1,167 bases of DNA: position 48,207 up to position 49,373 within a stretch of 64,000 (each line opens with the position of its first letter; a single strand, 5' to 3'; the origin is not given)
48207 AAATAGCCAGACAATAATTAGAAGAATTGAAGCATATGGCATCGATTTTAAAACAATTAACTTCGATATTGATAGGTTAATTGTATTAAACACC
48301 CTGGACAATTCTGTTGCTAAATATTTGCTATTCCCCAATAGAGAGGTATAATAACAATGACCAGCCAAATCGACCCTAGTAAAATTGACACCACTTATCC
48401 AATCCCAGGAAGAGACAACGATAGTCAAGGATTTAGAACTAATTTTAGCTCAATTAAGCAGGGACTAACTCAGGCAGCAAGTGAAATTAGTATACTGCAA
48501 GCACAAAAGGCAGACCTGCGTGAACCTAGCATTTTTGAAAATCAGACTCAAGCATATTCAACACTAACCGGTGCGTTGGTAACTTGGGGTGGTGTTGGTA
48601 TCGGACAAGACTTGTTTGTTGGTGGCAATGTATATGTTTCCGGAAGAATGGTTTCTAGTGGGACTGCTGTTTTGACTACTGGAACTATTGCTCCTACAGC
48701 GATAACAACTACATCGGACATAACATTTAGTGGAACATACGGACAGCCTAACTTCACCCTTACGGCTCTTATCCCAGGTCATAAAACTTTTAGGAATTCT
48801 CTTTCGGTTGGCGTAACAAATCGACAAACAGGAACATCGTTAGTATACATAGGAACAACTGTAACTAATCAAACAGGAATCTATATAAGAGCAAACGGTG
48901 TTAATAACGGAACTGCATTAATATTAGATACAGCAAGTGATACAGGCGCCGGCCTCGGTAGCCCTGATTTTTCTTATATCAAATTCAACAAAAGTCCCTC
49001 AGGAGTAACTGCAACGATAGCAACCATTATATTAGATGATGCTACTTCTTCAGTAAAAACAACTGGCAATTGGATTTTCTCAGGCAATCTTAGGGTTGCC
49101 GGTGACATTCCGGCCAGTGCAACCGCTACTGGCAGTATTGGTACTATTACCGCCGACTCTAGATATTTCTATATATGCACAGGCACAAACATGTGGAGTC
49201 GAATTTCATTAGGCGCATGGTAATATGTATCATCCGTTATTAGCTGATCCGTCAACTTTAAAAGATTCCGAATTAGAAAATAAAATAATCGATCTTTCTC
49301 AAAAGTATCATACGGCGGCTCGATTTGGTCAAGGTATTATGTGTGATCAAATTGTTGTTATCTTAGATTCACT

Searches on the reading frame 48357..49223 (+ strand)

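Call 14: search_protein_families(library=phrogs, proteins=[window:48357-49223:+], max_evalue=0.001)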
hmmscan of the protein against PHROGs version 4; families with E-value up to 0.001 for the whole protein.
window:48357-49223:+ (288 aa): 1 family
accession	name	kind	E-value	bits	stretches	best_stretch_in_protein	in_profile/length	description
phrog_17312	-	tail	1.9e-07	30.7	1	235-288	744-792/792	tail protein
